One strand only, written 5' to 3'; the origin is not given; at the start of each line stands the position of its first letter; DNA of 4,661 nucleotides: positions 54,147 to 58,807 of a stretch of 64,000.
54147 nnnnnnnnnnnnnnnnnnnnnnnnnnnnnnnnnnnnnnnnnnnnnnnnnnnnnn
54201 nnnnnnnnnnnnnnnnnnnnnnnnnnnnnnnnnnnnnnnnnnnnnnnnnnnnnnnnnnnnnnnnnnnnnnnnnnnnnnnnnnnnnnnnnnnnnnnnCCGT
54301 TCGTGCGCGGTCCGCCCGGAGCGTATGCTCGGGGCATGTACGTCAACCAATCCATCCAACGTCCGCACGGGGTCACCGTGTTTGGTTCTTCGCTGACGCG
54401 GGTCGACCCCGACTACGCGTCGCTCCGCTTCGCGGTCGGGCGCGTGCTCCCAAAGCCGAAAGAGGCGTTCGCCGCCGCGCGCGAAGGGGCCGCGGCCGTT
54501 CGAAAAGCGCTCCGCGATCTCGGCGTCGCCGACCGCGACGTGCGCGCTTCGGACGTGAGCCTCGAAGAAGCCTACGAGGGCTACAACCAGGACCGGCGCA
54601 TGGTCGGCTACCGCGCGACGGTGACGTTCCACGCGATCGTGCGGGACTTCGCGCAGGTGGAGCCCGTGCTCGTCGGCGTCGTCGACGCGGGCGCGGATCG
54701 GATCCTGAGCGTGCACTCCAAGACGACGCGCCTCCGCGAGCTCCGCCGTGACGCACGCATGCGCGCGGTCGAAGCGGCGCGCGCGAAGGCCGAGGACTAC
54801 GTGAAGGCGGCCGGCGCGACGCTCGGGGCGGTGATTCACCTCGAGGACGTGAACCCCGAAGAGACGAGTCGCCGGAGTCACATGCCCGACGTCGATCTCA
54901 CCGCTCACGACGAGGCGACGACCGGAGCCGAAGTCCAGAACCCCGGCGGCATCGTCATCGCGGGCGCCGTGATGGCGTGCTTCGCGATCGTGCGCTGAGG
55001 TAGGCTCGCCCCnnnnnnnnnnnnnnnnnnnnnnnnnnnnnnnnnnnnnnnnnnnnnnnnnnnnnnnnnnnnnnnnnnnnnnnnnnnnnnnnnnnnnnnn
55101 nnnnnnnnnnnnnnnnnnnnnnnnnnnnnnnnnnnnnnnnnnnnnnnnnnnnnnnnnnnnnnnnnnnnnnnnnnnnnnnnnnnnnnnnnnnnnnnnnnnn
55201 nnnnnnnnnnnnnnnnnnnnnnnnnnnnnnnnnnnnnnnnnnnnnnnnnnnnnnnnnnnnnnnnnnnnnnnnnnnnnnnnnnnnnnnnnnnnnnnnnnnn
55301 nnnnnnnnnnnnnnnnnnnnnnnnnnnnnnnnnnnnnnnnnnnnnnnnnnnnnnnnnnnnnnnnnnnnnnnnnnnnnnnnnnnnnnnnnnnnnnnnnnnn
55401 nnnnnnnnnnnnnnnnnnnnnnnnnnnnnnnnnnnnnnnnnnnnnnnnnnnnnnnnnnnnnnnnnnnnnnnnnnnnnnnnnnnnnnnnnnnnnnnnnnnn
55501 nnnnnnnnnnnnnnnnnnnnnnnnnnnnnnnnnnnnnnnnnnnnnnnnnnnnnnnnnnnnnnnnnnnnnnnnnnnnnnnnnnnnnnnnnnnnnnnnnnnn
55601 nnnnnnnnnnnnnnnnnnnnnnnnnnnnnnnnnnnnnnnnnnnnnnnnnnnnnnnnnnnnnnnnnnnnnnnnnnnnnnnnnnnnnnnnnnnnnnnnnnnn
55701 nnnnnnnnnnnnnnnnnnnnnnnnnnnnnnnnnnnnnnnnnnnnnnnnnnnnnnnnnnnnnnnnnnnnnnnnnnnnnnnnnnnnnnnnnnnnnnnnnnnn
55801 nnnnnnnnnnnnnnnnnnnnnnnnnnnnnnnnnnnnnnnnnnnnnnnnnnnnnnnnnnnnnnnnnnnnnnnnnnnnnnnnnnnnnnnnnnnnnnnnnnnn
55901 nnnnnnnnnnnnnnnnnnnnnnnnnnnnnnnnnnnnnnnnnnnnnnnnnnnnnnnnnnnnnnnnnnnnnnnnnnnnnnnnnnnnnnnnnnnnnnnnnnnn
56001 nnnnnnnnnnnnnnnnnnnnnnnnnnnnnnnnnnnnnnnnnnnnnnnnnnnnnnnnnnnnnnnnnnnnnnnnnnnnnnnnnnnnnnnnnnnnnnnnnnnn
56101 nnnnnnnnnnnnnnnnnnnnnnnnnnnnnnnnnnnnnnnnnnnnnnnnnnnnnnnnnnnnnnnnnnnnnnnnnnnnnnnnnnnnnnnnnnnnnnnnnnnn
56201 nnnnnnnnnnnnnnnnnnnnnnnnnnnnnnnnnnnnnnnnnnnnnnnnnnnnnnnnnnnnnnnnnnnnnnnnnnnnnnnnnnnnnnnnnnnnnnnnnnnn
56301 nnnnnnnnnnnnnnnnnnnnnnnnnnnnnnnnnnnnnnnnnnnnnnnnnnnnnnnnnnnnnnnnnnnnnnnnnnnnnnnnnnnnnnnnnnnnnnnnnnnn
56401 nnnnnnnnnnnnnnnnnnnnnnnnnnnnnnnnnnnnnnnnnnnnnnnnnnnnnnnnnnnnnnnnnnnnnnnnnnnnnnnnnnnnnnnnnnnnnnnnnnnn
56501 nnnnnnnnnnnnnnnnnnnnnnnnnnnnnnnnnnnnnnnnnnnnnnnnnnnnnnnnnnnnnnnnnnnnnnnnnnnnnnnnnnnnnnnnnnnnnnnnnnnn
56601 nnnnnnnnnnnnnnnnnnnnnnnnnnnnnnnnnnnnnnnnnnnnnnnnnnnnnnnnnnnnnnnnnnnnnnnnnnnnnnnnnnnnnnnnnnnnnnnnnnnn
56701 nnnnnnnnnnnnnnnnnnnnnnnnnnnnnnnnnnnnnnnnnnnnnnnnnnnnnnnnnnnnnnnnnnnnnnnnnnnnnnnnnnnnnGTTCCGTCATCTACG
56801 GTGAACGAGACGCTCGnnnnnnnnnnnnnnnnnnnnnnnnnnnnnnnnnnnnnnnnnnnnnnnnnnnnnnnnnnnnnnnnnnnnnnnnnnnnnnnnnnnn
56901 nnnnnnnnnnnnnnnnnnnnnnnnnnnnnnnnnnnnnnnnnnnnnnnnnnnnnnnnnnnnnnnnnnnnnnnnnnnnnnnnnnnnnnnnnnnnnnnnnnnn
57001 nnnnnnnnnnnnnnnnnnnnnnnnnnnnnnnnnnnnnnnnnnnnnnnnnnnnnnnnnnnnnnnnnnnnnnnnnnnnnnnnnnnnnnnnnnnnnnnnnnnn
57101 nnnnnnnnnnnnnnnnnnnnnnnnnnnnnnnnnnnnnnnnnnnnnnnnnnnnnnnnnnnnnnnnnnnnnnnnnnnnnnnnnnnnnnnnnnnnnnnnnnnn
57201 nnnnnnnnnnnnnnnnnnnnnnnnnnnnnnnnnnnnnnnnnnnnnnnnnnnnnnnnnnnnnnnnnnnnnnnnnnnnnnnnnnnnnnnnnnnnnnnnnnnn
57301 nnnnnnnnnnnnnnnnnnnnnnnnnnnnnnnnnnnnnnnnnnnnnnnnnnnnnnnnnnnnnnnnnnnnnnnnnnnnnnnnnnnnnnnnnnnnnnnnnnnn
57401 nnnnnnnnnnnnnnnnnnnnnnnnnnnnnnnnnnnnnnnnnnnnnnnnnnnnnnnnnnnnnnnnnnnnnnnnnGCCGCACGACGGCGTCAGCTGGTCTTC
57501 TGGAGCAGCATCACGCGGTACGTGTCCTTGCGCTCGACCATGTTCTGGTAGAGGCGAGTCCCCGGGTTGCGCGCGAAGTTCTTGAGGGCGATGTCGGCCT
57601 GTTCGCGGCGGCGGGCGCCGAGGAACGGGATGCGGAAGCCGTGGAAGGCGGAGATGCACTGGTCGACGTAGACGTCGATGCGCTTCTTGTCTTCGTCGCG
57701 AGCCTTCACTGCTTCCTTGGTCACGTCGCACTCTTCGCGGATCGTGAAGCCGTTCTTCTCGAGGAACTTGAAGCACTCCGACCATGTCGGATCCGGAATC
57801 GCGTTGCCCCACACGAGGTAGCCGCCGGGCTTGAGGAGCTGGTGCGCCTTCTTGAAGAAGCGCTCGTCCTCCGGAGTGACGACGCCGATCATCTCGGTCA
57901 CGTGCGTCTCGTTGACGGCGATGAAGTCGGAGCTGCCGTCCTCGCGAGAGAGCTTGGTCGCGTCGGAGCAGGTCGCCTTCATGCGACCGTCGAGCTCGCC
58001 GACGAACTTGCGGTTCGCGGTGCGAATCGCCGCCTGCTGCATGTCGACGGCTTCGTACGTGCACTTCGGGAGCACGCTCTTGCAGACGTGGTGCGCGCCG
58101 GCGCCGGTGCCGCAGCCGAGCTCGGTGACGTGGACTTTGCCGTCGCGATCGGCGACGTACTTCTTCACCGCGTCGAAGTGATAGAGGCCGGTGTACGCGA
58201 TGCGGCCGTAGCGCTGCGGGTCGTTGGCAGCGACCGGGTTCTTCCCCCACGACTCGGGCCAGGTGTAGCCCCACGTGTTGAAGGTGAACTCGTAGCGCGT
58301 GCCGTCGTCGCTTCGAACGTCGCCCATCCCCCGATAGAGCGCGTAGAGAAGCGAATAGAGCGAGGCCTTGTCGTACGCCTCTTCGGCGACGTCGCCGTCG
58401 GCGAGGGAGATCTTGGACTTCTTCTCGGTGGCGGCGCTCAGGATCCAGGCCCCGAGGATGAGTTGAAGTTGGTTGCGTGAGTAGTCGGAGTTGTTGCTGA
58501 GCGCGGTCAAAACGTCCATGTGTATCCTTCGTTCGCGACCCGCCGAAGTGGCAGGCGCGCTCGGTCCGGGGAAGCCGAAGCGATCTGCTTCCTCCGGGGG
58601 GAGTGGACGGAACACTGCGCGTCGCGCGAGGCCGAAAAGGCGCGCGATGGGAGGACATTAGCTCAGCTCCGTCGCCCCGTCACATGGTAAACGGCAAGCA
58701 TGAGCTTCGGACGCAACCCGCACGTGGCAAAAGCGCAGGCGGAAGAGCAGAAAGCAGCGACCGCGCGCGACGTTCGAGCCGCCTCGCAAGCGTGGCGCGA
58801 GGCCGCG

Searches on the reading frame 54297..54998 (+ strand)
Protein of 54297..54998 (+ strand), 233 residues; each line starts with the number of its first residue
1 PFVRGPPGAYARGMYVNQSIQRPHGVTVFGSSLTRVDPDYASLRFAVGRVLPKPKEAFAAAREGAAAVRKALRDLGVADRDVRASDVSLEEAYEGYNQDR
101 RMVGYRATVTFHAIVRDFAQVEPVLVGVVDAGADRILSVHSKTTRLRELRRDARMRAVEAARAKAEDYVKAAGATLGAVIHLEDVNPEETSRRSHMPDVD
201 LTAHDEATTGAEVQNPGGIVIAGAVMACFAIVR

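Call 83: search_protein_families(library=pfam, proteins=[window:54297-54998:+], max_evalue=0.0001)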
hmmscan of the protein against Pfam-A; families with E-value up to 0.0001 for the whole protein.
window:54297-54998:+ (233 aa): 1 family
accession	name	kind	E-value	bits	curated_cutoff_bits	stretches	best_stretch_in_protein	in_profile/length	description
PF04402.19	SIMPL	-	5.7e-33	115.4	25.2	1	26-204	1-181/205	Protein of unknown function (DUF541)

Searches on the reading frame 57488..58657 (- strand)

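Call 83: search_protein_families(library=pfam, proteins=[window:57488-58657:-], max_evalue=0.0001)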
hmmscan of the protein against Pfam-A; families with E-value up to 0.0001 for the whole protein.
window:57488-58657:- (389 aa): 6 families
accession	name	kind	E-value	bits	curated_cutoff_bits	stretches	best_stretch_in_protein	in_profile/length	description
PF13649.12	Methyltransf_25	-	1.5e-12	48.4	27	1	177-279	1-97/97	Methyltransferase domain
PF08241.18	Methyltransf_11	-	1.7e-11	45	21.2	1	179-282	2-94/95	Methyltransferase domain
PF13847.12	Methyltransf_31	-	1.4e-09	38.2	27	1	173-284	3-110/145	Methyltransferase domain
PF08242.18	Methyltransf_12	-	2.8e-09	38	30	1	179-281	2-98/98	Methyltransferase domain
PF01209.24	Ubie_methyltran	-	5e-06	26.5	20.1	1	163-282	38-150/233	ubiE/COQ5 methyltransferase family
PF05175.20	MTS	-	7e-06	26.2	23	1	175-282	33-137/170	Methyltransferase small domain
